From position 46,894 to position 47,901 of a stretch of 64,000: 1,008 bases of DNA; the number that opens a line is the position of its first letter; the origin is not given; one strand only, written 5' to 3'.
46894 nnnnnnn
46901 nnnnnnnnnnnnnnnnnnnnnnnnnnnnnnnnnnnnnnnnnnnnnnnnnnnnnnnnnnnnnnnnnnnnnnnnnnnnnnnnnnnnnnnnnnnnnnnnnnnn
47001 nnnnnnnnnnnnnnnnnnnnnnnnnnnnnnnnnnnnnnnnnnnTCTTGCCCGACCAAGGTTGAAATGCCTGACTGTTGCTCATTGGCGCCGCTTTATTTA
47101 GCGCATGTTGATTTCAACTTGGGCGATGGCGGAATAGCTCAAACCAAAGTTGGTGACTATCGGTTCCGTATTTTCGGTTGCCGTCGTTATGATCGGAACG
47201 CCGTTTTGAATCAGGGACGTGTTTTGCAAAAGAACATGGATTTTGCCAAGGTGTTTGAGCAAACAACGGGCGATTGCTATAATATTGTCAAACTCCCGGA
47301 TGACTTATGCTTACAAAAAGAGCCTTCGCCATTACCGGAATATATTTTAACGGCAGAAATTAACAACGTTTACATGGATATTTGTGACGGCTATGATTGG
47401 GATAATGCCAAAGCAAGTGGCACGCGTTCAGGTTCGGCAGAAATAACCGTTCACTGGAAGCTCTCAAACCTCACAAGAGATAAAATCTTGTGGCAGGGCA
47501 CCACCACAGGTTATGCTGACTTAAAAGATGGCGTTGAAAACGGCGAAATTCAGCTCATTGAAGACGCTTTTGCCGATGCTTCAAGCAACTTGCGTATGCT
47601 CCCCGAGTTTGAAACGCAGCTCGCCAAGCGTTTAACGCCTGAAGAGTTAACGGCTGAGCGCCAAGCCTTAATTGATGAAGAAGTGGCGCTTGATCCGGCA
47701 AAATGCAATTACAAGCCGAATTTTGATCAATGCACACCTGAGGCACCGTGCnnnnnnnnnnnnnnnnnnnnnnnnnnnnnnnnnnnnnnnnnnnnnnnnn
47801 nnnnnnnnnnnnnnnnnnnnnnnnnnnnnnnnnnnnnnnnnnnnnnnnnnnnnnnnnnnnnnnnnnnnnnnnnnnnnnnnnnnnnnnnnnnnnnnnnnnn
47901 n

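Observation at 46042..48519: Secreted Cys-rich tandem-repeat protein with a catalytically dead trypsin-like domain, co-transcribed with yifB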

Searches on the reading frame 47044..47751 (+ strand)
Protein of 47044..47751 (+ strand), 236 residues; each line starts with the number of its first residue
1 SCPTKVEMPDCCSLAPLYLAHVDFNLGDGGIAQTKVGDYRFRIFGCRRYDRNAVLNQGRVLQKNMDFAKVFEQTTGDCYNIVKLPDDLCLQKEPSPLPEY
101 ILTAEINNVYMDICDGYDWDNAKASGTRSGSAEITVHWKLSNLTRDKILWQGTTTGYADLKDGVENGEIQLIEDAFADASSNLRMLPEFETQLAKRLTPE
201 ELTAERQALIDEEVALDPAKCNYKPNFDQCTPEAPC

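Call 24: predict_structure(alignment_id=A1)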
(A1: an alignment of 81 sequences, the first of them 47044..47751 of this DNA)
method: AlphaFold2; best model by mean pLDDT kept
length: 236 residues; sequences in the alignment: 81
mean_pLDDT: 79.2   pTM: 0.77
mean pLDDT of the five models: 79.2, 77.4, 77.3, 76.1, 75.1
residues with pLDDT >= 90: 106; 70-90: 65; 50-70: 36; < 50: 29
segments of 3 or more residues with pLDDT < 50: 1-6, 30-43, 52-60
pLDDT, mean of each block of 10 residues (from residue 1): 49 92 72 40 55 43 79 92 90 90 91 74 78 94 95 96 85 95 93 93 92 87 62 58
secondary structure, 60 per line:
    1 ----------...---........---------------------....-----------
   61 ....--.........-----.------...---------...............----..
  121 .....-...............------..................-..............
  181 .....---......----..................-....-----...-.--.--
elements in order: E17-24 E46-49 H61-64 H67-75 E100-114 H119-125 E127-141 E148-165 H167-185 H189-194 H199-216 H218-221

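Call 43: search_protein_representatives(alignment_id=A3)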
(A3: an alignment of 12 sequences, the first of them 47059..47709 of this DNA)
Query: 12 sequences, 220 profile positions. Proteins with E-value up to 0.001 (for the whole library): 208; up to 1e-10: 71; up to 1e-30: 40. The best 150 are listed.
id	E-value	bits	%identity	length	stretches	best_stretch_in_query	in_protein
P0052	2.3e-112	390.1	-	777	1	2-220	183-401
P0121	1.5e-111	387.5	-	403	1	2-220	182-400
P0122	3.1e-111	386.5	-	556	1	2-220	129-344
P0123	1.2e-110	384.6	-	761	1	2-219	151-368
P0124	5.5e-108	375.8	-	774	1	2-220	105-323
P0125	2.1e-107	373.9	-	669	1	4-220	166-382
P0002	1.4e-106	371.3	-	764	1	2-220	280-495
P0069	2.3e-106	370.5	-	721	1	2-219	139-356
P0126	6.3e-103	359.3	-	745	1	2-220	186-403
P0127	3.5e-99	347.0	-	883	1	4-220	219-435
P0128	4.2e-99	346.8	-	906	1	2-220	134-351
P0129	1.2e-98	345.3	-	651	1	3-220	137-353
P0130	1.0e-96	339.0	-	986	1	5-220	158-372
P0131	1.6e-96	338.3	-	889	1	4-220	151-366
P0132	3.4e-93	327.5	-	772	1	4-220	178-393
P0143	3.9e-71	255.3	-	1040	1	5-207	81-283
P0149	2.8e-65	236.2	-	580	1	8-209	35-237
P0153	1.5e-47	178.3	-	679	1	8-211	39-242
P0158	1.8e-22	96.2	-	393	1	7-186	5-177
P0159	1.9e-22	96.2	-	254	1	8-186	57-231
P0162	2.4e-21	92.5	-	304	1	8-193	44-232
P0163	8.8e-21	90.7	-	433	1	9-193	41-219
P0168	1.9e-19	86.3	-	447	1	6-192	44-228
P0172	8.4e-17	77.7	-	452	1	5-201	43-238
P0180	5.4e-14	68.5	-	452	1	29-193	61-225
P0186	1.7e-11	60.3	-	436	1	8-191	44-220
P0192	8.0e-10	54.9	-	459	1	9-198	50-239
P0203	8.7e-09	51.5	-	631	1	11-178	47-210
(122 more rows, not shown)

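Call 44: search_protein_families(library=pfam, proteins=[P0158, P0163, P0168, P0172, P0180, P0186, P0192, P0159, P0162, P0203], max_evalue=0.01)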
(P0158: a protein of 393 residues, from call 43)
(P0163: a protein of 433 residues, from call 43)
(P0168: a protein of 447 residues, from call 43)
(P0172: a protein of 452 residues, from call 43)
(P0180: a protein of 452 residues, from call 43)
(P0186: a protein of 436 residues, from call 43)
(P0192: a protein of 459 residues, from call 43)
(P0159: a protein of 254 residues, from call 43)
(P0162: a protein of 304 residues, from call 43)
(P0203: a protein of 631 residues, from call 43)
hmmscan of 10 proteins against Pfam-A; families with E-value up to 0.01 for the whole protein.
P0158 (393 aa): 3 families
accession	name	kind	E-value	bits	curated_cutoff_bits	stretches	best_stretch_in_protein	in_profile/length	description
PF13365.12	Trypsin_2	-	2.4e-30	106.6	27.6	1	231-361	1-144/144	Trypsin-like peptidase domain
PF00089.32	Trypsin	-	2.6e-14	54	20.6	1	231-375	27-209/220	Trypsin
PF10459.15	Peptidase_S46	-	4.5e-06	26.1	22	1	338-367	626-655/698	Peptidase S46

P0163 (433 aa): 3 families
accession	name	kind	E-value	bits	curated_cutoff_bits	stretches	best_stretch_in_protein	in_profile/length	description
PF13365.12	Trypsin_2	-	8.6e-28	98.3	27.6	1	268-398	1-144/144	Trypsin-like peptidase domain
PF00089.32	Trypsin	-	4.7e-13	49.9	20.6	1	259-420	16-217/220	Trypsin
PF10459.15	Peptidase_S46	-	6.4e-07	28.9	22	1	374-403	625-654/698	Peptidase S46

P0168 (447 aa): 3 families
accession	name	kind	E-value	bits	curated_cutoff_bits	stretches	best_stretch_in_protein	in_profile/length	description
PF13365.12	Trypsin_2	-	9.6e-28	98.2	27.6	1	278-408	1-144/144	Trypsin-like peptidase domain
PF00089.32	Trypsin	-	5.6e-11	43.1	20.6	1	277-418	26-204/220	Trypsin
PF10459.15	Peptidase_S46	-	3e-05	23.3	22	1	385-410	626-651/698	Peptidase S46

P0172 (452 aa): 4 families
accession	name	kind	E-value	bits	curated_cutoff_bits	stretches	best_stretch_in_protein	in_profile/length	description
PF13365.12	Trypsin_2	-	2.8e-31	109.6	27.6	1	289-419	1-144/144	Trypsin-like peptidase domain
PF00089.32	Trypsin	-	1.8e-12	48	20.6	1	279-442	15-215/220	Trypsin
PF02907.21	Peptidase_S29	-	0.0024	18.1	25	1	381-427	85-132/149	Hepatitis C virus NS3 protease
PF10459.15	Peptidase_S46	-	0.0027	16.9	22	0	285-309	45-70/698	Peptidase S46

P0180 (452 aa): 3 families
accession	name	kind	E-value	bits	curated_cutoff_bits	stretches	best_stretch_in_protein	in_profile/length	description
PF13365.12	Trypsin_2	-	2.6e-32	113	27.6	1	276-408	1-144/144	Trypsin-like peptidase domain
PF00089.32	Trypsin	-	3.1e-12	47.2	20.6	1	266-434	16-217/220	Trypsin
PF10459.15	Peptidase_S46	-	9.6e-05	21.7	22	1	383-410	624-651/698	Peptidase S46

P0186 (436 aa): 3 families
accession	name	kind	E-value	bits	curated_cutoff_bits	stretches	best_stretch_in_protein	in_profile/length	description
PF13365.12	Trypsin_2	-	1.1e-31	111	27.6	1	273-406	1-144/144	Trypsin-like peptidase domain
PF00089.32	Trypsin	-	1.6e-13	51.4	20.6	1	272-426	25-216/220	Trypsin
PF10459.15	Peptidase_S46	-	6.2e-05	22.3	22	0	270-293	46-69/698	Peptidase S46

P0192 (459 aa): 3 families
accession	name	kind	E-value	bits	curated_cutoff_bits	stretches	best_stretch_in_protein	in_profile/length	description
PF13365.12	Trypsin_2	-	1.4e-29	104.2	27.6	1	289-421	1-144/144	Trypsin-like peptidase domain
PF00089.32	Trypsin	-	2.1e-08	34.7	20.6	1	287-437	24-207/220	Trypsin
PF00949.27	Peptidase_S7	-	0.0051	17.1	20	1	392-437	83-128/131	Peptidase S7, Flavivirus NS3 serine protease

P0159 (254 aa): 0 families

P0162 (304 aa): 1 family
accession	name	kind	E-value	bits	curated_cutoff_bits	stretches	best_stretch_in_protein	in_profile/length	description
PF03471.22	CorC_HlyC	-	3.9e-10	40.1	27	1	229-283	24-80/81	Transporter associated domain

P0203 (631 aa): 0 families

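Call 47: search_protein_families(library=ncbifam, proteins=[P0168, P0172, P0180, P0163], max_evalue=0.001)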
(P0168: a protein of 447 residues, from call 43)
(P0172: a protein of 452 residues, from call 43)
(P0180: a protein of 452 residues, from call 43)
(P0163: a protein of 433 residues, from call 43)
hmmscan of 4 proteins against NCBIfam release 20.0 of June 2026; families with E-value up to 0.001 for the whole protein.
P0168 (447 aa): 13 families
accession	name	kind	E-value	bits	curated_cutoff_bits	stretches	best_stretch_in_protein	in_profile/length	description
TIGR02037.1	degP_htrA_DO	subfamily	1.7e-33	116.2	416.2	1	222-436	2-224/434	Do family serine endopeptidase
NF041521.1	HhoA_HhoB_HtrA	equivalog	1e-24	87.5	450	1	275-432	56-216/335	HhoA/HhoB/HtrA family serine endopeptidase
TIGR02038.1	protease_degS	equivalog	9.3e-23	80.9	422.95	1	277-437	79-244/351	outer membrane-stress sensor serine endopeptidase DegS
NF047968.1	SerProtHtrA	equivalog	3.3e-21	76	470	1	274-430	85-247/357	serine protease HtrA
NF008189.1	PRK10942.1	equivalog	3.7e-21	75.1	720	1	278-429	115-271/477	serine endoprotease DegP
NF033740.0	MarP_fam_protase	equivalog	1.7e-19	70.1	250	1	188-411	119-353/390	MarP family serine protease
NF007526.1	PRK10139.1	equivalog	4.8e-19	68.4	756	1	277-429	92-249/456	serine endoprotease DegQ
NF050055.1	SerProtHtrAMycob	equivalog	1.1e-18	67.4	800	1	243-440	189-407/502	serine protease HtrA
NF008147.1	PRK10898.1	equivalog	1.3e-16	60.7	408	1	276-438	78-246/352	outer membrane-stress sensor serine endopeptidase DegS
NF053637.1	SerProtHtrAspr2045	equivalog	2.1e-16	59.8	650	1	287-434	118-277/394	serine protease HtrA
NF040960.1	MamE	equivalog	1.5e-15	56.8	800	1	209-429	59-283/659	magnetosome formation protease MamE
NF041810.1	Avs1b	equivalog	5.6e-05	20.5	1500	1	263-387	5-137/1931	AVAST type 1 anti-phage system protease Avs1b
NF040961.1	MamO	equivalog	8.4e-05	21.1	800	1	269-419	92-250/648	magnetosome protein MamO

P0172 (452 aa): 13 families
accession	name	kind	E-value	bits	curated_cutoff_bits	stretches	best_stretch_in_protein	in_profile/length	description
TIGR02037.1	degP_htrA_DO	subfamily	1.1e-33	116.9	416.2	1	264-445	36-222/434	Do family serine endopeptidase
NF041521.1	HhoA_HhoB_HtrA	equivalog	6.3e-25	88.2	450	1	284-444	54-217/335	HhoA/HhoB/HtrA family serine endopeptidase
NF047968.1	SerProtHtrA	equivalog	9.3e-21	74.6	470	1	275-441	74-247/357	serine protease HtrA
TIGR02038.1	protease_degS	equivalog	4.2e-20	72.2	422.95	1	287-443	78-239/351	outer membrane-stress sensor serine endopeptidase DegS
NF033740.0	MarP_fam_protase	equivalog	6.5e-19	68.2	250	1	271-419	189-350/390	MarP family serine protease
NF053637.1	SerProtHtrAspr2045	equivalog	8.9e-18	64.4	650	1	299-444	119-276/394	serine protease HtrA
NF007526.1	PRK10139.1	equivalog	5.1e-16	58.4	756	1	286-441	90-250/456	serine endoprotease DegQ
NF008147.1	PRK10898.1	equivalog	5.7e-16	58.6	408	1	289-445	80-242/352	outer membrane-stress sensor serine endopeptidase DegS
NF050055.1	SerProtHtrAMycob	equivalog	2.5e-14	53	800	1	272-443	208-399/502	serine protease HtrA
NF008189.1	PRK10942.1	equivalog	4.8e-14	51.7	720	1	296-439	124-270/477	serine endoprotease DegP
NF040960.1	MamE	equivalog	6.9e-13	48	800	1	289-442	124-285/659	magnetosome formation protease MamE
NF041810.1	Avs1b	equivalog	9.3e-07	26.4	1500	1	274-402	5-139/1931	AVAST type 1 anti-phage system protease Avs1b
NF040961.1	MamO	equivalog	1.2e-06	27.1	800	1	275-439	87-256/648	magnetosome protein MamO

P0180 (452 aa): 13 families
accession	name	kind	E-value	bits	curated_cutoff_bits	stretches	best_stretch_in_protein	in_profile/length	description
TIGR02037.1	degP_htrA_DO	subfamily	4.5e-41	141.2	416.2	1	246-435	34-222/434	Do family serine endopeptidase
NF041521.1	HhoA_HhoB_HtrA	equivalog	8.5e-34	117.3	450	1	249-447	31-229/335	HhoA/HhoB/HtrA family serine endopeptidase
TIGR02038.1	protease_degS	equivalog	5.9e-31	107.9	422.95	1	273-436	77-242/351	outer membrane-stress sensor serine endopeptidase DegS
NF047968.1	SerProtHtrA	equivalog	3.1e-29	102.4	470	1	263-433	76-249/357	serine protease HtrA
NF008147.1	PRK10898.1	equivalog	2.6e-25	89.3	408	1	274-438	78-245/352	outer membrane-stress sensor serine endopeptidase DegS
NF053637.1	SerProtHtrAspr2045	equivalog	1.1e-22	80.6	650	1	276-435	105-277/394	serine protease HtrA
NF007526.1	PRK10139.1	equivalog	1.3e-20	73.6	756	1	272-438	89-256/456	serine endoprotease DegQ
NF050055.1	SerProtHtrAMycob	equivalog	3.1e-20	72.6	800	1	261-437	211-402/502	serine protease HtrA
NF008189.1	PRK10942.1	equivalog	4.3e-20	71.6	720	1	276-443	115-283/477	serine endoprotease DegP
NF040960.1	MamE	equivalog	3.5e-18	65.5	800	1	271-433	119-286/659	magnetosome formation protease MamE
NF033740.0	MarP_fam_protase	equivalog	3e-16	59.4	250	1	231-408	174-350/390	MarP family serine protease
NF040961.1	MamO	equivalog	2.1e-10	39.6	800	1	261-411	87-242/648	magnetosome protein MamO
NF041810.1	Avs1b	equivalog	5.2e-05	20.6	1500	1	260-380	5-131/1931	AVAST type 1 anti-phage system protease Avs1b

P0163 (433 aa): 14 families
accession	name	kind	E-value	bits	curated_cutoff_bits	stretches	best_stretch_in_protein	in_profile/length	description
TIGR02037.1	degP_htrA_DO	subfamily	1.3e-30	106.7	416.2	1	263-421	57-222/434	Do family serine endopeptidase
NF041521.1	HhoA_HhoB_HtrA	equivalog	3.5e-26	92.3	450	1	267-419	58-216/335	HhoA/HhoB/HtrA family serine endopeptidase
NF047968.1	SerProtHtrA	equivalog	1.2e-23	84.1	470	1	265-419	86-249/357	serine protease HtrA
TIGR02038.1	protease_degS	equivalog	2.9e-21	76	422.95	1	266-424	78-244/351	outer membrane-stress sensor serine endopeptidase DegS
NF007526.1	PRK10139.1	equivalog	5.7e-20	71.4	756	1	267-417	92-250/456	serine endoprotease DegQ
NF033740.0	MarP_fam_protase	equivalog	4.1e-19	68.9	250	1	262-401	207-353/390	MarP family serine protease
NF008189.1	PRK10942.1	equivalog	1.5e-18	66.5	720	1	267-415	114-270/477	serine endoprotease DegP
NF008147.1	PRK10898.1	equivalog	1e-16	61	408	1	266-428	78-249/352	outer membrane-stress sensor serine endopeptidase DegS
NF053637.1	SerProtHtrAspr2045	equivalog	1.7e-16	60.1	650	1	277-420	118-276/394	serine protease HtrA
NF040960.1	MamE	equivalog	5.2e-12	45.1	800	1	182-400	42-265/659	magnetosome formation protease MamE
NF050055.1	SerProtHtrAMycob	equivalog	6.5e-12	45.1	800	1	262-426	223-406/502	serine protease HtrA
NF041810.1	Avs1b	equivalog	1.4e-05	22.4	1500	1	253-370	5-131/1931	AVAST type 1 anti-phage system protease Avs1b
NF040961.1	MamO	equivalog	0.00027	19.4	800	1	254-416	87-257/648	magnetosome protein MamO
NF053519.1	DipepPtdsDpp7Prph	equivalog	0.00037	19.1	1200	1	375-403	635-663/708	dipeptidyl-peptidase Dpp7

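Call 48: find_encoding_contigs(protein=P0168, flank=6000, max_places=3)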
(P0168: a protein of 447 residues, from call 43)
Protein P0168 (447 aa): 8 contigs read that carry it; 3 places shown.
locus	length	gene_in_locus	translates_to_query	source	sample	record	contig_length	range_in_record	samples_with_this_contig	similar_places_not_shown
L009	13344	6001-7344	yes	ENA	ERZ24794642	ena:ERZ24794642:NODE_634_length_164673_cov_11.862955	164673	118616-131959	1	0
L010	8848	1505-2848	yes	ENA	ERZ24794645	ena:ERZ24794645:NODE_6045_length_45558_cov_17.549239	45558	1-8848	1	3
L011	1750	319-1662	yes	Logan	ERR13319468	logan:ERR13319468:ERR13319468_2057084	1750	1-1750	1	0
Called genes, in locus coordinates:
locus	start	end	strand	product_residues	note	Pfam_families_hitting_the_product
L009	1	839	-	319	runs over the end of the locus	PF01073:3Beta_HSD, PF01370:Epimerase, PF04321:RmlD_sub_bind, PF13460:NAD_binding_10 (weak), PF16363:GDP_Man_Dehyd, PF07993:NAD_binding_4 (weak)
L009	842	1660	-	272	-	PF00753:Lactamase_B, PF13483:Lactamase_B_3, PF12706:Lactamase_B_2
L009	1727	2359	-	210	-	PF02798:GST_N, PF13417:GST_N_3, PF13409:GST_N_2 (weak), PF00043:GST_C, PF14497:GST_C_3 (weak)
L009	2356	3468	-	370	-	PF01008:IF-2B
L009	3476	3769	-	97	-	PF07045:DUF1330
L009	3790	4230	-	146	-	PF04140:ICMT (weak), PF04191:PEMT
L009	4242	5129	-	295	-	PF01048:PNP_UDP_1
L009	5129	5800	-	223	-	PF01738:DLH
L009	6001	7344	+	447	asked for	PF10459:Peptidase_S46 (faint), PF00089:Trypsin, PF13365:Trypsin_2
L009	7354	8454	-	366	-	PF01926:MMR_HSR1, PF02421:FeoB_N, PF06071:YchF-GTPase_C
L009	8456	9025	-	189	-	PF01195:Pept_tRNA_hydro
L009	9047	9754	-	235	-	-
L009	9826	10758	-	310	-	PF13793:Pribosyltran_N, PF00156:Pribosyltran, PF14572:Pribosyl_synth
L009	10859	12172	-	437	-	-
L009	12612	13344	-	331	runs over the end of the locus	-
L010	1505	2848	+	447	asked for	PF10459:Peptidase_S46 (faint), PF00089:Trypsin, PF13365:Trypsin_2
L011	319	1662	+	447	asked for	PF10459:Peptidase_S46 (faint), PF00089:Trypsin, PF13365:Trypsin_2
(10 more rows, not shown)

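Call 49: find_encoding_contigs(protein=P0172, flank=6000, max_places=3)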
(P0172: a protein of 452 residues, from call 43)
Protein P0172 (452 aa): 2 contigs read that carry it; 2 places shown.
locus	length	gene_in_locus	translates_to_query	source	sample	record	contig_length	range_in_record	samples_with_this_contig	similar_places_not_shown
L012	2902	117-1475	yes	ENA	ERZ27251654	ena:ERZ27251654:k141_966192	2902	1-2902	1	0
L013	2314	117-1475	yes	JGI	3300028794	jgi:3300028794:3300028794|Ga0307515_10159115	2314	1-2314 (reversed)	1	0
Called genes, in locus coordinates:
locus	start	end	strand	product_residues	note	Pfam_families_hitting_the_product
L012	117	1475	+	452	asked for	PF00089:Trypsin, PF13365:Trypsin_2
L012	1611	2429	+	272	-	PF00497:SBP_bac_3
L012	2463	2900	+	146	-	?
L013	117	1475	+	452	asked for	PF00089:Trypsin, PF13365:Trypsin_2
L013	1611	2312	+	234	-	?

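Call 51: find_encoding_contigs(protein=P0149, flank=5000, max_places=2)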
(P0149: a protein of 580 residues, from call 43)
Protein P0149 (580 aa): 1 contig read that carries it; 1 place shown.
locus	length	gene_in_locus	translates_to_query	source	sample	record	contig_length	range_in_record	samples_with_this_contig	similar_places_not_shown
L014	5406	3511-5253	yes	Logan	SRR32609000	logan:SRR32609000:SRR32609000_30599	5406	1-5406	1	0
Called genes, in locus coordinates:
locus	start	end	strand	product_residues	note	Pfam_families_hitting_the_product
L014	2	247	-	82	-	?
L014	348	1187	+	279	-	PF00590:TP_methylase, PF23016:RsmI_C (weak)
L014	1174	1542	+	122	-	PF02021:UPF0102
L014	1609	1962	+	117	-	-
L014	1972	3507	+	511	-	PF13541:ChlI, PF00158:Sigma54_activat (faint), PF01078:Mg_chelatase, PF07728:AAA_5, PF00493:MCM (weak), PF13335:Mg_chelatase_C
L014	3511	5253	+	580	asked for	PF13365:Trypsin_2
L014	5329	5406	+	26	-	?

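Call 52: find_encoding_contigs(protein=P0153, flank=5000, max_places=2)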
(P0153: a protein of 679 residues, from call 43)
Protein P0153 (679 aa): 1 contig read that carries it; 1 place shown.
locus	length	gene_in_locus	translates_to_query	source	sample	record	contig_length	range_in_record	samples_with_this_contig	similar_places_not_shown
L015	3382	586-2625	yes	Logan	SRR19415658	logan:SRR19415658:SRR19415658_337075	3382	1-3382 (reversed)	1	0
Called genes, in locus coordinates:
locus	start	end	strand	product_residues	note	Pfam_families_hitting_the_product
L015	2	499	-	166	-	?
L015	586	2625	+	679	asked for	PF13365:Trypsin_2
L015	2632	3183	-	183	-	-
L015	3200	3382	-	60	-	?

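Call 53: find_encoding_contigs(protein=P0143, flank=5000, max_places=2)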
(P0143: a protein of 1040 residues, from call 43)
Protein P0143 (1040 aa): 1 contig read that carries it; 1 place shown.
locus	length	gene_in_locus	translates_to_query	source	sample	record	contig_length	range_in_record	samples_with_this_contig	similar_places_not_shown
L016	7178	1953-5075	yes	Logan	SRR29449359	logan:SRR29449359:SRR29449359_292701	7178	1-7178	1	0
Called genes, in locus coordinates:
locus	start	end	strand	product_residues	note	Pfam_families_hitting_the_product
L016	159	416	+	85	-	-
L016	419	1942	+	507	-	PF13541:ChlI, PF00158:Sigma54_activat (faint), PF01078:Mg_chelatase, PF00004:AAA (faint), PF07728:AAA_5, PF00493:MCM (weak), PF13335:Mg_chelatase_C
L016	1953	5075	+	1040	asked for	PF13365:Trypsin_2 (weak)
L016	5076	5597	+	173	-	PF00227:Proteasome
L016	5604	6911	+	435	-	PF00493:MCM (faint), PF00004:AAA (weak), PF07728:AAA_5 (faint), PF07724:AAA_2, PF00004:AAA (weak)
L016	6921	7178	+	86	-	?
